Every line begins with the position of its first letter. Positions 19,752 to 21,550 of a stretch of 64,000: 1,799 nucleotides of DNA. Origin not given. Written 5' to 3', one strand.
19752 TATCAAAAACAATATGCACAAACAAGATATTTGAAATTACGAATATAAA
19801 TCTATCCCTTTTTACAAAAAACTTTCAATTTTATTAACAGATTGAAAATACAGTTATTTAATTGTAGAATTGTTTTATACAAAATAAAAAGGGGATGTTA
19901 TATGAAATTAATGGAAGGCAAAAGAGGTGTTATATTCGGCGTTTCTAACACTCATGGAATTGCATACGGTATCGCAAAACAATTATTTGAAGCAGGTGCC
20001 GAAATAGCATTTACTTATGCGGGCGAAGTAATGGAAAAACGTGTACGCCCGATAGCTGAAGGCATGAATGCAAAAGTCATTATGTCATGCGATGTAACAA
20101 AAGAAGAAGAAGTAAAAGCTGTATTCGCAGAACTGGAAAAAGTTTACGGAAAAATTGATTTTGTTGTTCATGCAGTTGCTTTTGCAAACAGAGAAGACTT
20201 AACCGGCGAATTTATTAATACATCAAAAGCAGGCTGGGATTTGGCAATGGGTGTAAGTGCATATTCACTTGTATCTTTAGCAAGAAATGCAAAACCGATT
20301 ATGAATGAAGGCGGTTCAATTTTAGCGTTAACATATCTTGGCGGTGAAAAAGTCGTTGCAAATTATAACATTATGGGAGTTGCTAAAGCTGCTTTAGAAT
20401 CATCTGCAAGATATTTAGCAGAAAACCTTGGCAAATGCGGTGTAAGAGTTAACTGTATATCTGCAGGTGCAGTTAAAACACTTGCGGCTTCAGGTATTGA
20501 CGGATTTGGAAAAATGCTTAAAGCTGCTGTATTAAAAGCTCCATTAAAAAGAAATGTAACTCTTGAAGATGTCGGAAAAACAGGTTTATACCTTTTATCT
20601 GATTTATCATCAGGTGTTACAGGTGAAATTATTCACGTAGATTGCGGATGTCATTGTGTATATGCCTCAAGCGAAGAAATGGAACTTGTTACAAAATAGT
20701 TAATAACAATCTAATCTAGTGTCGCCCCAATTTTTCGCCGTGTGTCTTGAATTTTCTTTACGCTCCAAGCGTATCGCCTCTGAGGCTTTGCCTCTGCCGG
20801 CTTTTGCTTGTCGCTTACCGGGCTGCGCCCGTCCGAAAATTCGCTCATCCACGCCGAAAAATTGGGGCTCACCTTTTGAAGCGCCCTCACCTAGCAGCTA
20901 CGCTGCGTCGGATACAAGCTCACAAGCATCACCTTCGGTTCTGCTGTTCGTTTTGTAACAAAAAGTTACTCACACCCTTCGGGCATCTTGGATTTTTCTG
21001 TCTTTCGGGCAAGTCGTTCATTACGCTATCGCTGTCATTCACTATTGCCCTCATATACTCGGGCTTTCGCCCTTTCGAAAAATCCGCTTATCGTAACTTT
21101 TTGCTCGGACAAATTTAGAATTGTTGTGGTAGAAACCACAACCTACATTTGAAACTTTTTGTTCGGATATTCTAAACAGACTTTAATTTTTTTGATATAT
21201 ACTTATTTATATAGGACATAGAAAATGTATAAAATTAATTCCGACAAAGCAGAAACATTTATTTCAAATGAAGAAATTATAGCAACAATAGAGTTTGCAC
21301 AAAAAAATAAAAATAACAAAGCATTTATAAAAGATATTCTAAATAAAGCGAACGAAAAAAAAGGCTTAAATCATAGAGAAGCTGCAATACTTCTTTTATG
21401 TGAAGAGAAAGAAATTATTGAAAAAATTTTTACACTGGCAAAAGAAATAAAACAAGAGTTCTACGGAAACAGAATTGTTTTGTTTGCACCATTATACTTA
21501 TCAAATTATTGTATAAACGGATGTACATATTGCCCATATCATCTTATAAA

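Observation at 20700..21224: Longest intergenic gap is strongly GC-enriched and helix-rich: candidate large structured RNA of unknown class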

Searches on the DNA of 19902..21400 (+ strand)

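Call 5: search_rna_families(source=window, start=20500, end=21400, threshold=evalue, max_evalue=10, show_alignments=3)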
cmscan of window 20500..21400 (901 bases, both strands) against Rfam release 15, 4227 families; matches with E-value up to 10: 2.
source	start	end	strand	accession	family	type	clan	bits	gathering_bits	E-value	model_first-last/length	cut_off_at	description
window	20500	20625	+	RF01951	SOX2OT_exon1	Gene; lncRNA;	-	13.7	65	1.7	1-230/230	no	SOX2 overlapping transcript exon 1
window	20807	20822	-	RF01763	Guanidine-III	Cis-reg; riboswitch;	-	13.6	36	4.3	42-57/67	no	Guanidine-III riboswitch aptamer (yKKC-III)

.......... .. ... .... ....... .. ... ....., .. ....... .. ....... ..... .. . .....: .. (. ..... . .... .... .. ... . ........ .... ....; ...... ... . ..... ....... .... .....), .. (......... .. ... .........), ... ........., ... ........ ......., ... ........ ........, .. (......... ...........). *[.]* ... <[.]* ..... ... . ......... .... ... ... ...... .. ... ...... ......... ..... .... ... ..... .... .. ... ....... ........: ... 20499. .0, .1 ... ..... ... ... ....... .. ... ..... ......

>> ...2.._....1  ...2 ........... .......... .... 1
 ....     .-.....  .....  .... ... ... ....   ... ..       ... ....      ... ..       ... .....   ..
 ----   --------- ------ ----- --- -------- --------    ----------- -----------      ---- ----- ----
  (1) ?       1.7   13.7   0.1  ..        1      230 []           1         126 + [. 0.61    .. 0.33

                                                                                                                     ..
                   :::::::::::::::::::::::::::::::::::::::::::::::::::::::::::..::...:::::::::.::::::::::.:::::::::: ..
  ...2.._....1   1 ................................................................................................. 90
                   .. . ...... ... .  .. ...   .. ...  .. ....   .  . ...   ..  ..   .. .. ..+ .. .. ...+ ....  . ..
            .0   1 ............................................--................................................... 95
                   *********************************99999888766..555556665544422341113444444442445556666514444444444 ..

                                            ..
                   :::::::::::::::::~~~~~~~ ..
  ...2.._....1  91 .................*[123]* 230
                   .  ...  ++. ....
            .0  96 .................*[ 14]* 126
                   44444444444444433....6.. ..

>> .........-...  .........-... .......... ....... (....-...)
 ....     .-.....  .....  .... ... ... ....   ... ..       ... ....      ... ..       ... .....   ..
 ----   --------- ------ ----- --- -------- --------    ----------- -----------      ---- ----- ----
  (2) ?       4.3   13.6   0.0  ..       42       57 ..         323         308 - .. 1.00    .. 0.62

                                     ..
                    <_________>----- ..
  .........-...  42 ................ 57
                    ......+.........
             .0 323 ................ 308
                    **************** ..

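Call 17: search_dna_similar(query=window:20700-21180:+, collection=phages, mode=distant, max_evalue=0.01)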
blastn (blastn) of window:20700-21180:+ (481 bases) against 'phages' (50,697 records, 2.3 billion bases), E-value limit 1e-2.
No match.

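Call 18: search_dna_similar(query=window:20700-21180:+, collection=plasmids, mode=distant, max_evalue=0.01)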
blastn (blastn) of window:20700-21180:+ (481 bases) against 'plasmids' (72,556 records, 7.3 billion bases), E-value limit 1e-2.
No match.
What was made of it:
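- There was no match in the phage or plasmid collections (calls 17, 18).
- Tried and rejected: blastn in distant mode against phages and plasmids found no match (calls 17, 18).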

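Call 81: search_rna_families(sources=[L135, L137, L138, L139, L095, L101, L098], threshold=evalue, max_evalue=0.1)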
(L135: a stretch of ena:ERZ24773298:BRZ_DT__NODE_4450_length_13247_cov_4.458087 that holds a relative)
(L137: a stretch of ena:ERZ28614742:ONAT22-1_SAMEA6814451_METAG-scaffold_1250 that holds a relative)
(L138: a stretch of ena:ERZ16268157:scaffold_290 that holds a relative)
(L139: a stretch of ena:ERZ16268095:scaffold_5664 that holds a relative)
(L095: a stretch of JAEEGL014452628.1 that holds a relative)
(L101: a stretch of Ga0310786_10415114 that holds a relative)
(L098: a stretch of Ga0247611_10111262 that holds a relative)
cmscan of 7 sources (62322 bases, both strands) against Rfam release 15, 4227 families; matches with E-value up to 0.1: 3.
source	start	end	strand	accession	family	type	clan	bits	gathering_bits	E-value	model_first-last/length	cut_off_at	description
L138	11387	11744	+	RF00010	RNaseP_bact_a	Gene; ribozyme;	CL00002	242.1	100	1.4e-77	1-367/367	no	Bacterial RNase P class A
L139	7728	8061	+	RF00010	RNaseP_bact_a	Gene; ribozyme;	CL00002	236.5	100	1.2e-75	1-367/367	no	Bacterial RNase P class A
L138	48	136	+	RF02621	BSnc120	Gene; sRNA;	-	31.9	114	0.0015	1-88/88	no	Brucella sRNA 120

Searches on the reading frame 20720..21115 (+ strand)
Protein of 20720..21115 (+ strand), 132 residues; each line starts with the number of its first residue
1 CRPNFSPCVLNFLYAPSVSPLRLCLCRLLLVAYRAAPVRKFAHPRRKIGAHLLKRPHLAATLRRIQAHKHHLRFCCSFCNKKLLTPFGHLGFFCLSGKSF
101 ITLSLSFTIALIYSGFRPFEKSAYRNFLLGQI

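Call 28: list_cluster_members(proteins=[window:20747-21115:+, window:20719-20955:+, window:20714-20890:-, window:20703-20852:-, window:20988-21149:+, window:20932-21054:-, window:20703-20801:-, window:20703-20804:-])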
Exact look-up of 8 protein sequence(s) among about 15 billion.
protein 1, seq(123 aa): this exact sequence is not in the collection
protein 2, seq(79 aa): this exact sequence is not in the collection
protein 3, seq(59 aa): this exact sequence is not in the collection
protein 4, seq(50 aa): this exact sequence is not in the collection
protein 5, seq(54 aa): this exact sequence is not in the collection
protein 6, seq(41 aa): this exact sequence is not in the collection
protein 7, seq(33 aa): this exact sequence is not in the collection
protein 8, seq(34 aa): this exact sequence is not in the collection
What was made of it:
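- Tried and rejected: Exact look-up of the window's ORFs found none in the collection (call 28).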

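Call 104: search_protein_families(library=pfam, proteins=[window:20720-21115:+], max_evalue=0.01)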
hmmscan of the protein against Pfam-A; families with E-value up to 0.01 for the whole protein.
window:20720-21115:+ (132 aa): 0 families
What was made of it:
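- There is no Pfam hit (call 104).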
